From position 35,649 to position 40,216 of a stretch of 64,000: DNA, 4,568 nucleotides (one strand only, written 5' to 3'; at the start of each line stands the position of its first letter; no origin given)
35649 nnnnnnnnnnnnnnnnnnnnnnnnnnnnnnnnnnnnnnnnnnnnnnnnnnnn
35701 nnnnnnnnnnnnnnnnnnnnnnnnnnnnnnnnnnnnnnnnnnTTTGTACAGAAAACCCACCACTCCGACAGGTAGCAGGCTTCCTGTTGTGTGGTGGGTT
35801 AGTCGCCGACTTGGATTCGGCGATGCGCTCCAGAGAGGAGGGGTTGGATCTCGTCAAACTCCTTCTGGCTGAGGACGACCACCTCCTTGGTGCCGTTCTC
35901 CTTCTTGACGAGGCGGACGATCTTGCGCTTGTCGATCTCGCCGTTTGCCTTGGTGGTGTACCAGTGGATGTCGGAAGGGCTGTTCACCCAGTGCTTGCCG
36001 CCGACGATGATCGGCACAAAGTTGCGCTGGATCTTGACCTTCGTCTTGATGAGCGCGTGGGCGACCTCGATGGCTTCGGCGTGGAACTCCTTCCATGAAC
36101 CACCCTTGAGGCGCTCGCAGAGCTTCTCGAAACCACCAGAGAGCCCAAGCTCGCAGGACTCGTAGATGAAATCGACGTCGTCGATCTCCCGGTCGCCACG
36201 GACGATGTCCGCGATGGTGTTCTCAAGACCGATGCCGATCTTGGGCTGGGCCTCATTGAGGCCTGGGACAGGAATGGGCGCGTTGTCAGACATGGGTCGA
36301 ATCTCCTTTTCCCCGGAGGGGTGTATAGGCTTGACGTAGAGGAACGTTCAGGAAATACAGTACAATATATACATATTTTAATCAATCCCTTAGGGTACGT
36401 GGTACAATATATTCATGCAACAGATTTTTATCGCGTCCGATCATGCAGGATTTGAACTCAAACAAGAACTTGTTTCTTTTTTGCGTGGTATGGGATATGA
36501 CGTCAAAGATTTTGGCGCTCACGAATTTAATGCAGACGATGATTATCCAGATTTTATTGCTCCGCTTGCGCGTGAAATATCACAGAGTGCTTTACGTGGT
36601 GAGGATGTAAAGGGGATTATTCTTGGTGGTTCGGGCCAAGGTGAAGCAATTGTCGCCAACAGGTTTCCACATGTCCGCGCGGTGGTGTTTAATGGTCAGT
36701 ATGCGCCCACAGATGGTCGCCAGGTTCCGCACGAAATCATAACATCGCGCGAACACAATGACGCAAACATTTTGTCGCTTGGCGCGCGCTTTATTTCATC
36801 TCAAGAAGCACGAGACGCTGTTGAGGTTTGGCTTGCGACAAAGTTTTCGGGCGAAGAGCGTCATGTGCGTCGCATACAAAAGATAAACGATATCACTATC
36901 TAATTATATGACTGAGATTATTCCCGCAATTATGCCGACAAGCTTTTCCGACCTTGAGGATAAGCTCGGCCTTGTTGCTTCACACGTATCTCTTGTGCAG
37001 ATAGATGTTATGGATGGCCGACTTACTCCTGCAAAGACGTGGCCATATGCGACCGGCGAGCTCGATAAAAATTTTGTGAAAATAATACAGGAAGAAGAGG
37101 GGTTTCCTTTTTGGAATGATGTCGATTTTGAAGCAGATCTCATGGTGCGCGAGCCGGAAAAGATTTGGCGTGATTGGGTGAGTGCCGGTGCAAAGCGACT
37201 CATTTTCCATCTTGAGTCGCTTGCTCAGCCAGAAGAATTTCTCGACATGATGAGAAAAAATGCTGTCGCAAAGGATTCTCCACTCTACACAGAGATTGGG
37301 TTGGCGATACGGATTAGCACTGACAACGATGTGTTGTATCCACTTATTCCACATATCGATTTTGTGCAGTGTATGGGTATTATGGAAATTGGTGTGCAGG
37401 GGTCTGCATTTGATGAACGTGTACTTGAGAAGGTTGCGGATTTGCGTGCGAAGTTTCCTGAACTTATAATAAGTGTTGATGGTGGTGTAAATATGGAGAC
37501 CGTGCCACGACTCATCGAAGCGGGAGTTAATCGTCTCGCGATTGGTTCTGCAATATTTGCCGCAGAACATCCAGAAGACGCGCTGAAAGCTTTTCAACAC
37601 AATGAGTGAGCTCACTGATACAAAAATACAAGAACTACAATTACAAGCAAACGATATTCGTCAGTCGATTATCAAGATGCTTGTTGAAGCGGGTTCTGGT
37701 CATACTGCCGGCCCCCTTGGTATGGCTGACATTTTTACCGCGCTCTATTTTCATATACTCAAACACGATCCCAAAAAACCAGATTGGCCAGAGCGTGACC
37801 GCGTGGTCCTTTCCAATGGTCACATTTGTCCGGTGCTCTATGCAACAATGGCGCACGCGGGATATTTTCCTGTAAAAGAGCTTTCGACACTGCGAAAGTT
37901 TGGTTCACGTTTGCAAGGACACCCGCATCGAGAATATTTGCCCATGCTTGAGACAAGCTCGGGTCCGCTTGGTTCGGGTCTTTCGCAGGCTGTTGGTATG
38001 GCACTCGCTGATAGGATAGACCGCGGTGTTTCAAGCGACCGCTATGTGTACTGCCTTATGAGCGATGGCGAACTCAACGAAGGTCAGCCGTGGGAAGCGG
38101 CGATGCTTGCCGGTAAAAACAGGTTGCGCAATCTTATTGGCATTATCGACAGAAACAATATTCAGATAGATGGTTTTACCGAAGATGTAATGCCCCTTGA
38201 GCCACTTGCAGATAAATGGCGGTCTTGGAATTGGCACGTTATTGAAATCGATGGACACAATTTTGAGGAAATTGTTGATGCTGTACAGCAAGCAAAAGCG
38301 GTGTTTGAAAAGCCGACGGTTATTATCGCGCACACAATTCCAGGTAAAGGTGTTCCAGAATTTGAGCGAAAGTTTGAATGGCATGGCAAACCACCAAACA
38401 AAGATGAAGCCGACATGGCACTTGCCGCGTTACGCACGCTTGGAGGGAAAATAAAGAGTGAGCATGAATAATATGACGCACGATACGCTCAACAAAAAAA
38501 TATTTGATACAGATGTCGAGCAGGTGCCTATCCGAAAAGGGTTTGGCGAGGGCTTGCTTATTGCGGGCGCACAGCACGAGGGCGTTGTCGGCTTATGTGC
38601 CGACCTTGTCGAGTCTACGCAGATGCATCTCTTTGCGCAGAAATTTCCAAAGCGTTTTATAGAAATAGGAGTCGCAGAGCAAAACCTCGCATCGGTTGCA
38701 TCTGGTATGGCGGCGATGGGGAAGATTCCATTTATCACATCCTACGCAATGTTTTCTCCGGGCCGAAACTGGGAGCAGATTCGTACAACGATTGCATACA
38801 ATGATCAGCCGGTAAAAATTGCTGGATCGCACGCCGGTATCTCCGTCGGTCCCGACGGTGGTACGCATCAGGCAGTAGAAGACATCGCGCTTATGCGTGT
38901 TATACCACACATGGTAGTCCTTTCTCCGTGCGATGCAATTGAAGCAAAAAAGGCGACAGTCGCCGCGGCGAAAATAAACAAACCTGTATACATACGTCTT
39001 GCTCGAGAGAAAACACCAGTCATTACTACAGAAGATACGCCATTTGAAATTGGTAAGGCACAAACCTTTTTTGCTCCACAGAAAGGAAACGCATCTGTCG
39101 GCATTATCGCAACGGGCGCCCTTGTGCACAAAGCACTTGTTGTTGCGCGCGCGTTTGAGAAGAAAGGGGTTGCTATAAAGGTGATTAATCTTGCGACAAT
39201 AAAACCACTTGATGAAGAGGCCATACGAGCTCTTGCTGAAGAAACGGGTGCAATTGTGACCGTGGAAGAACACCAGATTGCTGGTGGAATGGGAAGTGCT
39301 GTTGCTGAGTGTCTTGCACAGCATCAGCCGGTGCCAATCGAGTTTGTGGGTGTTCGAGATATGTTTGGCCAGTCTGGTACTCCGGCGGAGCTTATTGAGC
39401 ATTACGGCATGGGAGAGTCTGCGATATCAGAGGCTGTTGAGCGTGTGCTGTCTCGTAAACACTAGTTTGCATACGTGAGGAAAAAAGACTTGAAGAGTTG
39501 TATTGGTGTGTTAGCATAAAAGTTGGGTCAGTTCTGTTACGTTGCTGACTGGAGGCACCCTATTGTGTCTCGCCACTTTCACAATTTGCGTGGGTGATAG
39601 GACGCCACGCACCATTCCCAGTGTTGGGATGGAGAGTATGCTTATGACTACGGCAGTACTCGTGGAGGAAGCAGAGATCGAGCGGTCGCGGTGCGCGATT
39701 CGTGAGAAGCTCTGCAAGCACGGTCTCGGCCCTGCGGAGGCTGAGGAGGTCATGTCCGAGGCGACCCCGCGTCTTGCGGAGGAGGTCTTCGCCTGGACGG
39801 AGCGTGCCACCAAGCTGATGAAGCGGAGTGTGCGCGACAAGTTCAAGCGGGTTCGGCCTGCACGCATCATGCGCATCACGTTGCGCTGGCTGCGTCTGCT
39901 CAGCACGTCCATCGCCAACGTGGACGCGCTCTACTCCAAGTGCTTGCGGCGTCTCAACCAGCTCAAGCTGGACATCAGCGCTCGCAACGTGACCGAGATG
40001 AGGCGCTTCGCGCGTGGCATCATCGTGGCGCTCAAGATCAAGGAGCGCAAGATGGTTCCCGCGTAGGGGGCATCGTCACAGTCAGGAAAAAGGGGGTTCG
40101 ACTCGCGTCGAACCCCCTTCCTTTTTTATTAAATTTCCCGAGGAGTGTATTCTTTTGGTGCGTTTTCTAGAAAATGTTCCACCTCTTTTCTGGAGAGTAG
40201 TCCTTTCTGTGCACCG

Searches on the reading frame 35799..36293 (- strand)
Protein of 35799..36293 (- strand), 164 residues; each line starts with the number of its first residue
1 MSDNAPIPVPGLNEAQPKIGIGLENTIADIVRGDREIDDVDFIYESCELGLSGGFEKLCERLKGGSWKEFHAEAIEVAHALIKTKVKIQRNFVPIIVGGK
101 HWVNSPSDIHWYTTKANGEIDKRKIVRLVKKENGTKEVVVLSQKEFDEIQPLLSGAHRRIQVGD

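Call 4: search_protein_families(library=pfam, proteins=[window:35799-36293:-], max_evalue=0.01)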
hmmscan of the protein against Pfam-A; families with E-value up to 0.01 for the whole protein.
window:35799-36293:- (164 aa): 0 families

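Call 19: search_protein_families(library=ncbifam, proteins=[window:35799-36293:-], max_evalue=0.1)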
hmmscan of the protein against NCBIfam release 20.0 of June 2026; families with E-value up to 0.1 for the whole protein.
window:35799-36293:- (164 aa): 0 families

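Call 20: search_protein_families(library=phrogs, proteins=[window:35799-36293:-], max_evalue=0.1)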
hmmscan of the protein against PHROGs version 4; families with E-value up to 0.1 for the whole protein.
window:35799-36293:- (164 aa): 0 families

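Call 38: search_protein_families(library=padloc, proteins=[window:35799-36293:-], max_evalue=0.01)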
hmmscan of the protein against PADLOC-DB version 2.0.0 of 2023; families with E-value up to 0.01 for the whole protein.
window:35799-36293:- (164 aa): 0 families

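Call 47: predict_structure(protein=window:35799-36293:-)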
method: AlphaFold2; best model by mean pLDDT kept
length: 164 residues; sequences in the alignment: 1
mean_pLDDT: 40.0   pTM: 0.34
mean pLDDT of the five models: 40.0, 37.6, 37.4, 36.6, 34.8
residues with pLDDT >= 90: 0; 70-90: 1; 50-70: 35; < 50: 128
segments of 3 or more residues with pLDDT < 50: 1-109, 113-118, 152-164
pLDDT, mean of each block of 10 residues (from residue 1): 30 28 35 34 34 36 42 44 34 33 35 48 55 55 62 38 24
secondary structure, 60 per line:
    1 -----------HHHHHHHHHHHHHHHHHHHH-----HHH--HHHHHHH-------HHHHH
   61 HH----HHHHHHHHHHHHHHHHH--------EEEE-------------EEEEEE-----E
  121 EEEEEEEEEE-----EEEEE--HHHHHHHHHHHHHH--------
elements in order: H12-31 H42-48 H56-62 H67-83 E92-95 E109-114 E120-130 E136-140 H143-156

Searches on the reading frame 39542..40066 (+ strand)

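Call 4: search_protein_families(library=pfam, proteins=[window:39542-40066:+], max_evalue=0.01)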
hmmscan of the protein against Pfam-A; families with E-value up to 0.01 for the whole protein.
window:39542-40066:+ (174 aa): 1 family
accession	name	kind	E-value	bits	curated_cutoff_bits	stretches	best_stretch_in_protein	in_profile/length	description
PF21982.2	RecX_HTH1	-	0.0094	16.4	26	0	47-72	13-38/40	RecX, first three-helix domain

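Call 19: search_protein_families(library=ncbifam, proteins=[window:39629-40066:+], max_evalue=0.1)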
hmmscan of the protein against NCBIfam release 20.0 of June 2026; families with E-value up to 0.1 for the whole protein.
window:39629-40066:+ (145 aa): 0 families

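Call 20: search_protein_families(library=phrogs, proteins=[window:39629-40066:+], max_evalue=0.1)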
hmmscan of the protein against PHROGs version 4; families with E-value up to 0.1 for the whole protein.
window:39629-40066:+ (145 aa): 0 families

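Call 38: search_protein_families(library=padloc, proteins=[window:39629-40066:+], max_evalue=0.01)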
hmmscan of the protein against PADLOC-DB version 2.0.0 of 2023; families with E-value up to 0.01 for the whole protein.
window:39629-40066:+ (145 aa): 0 families
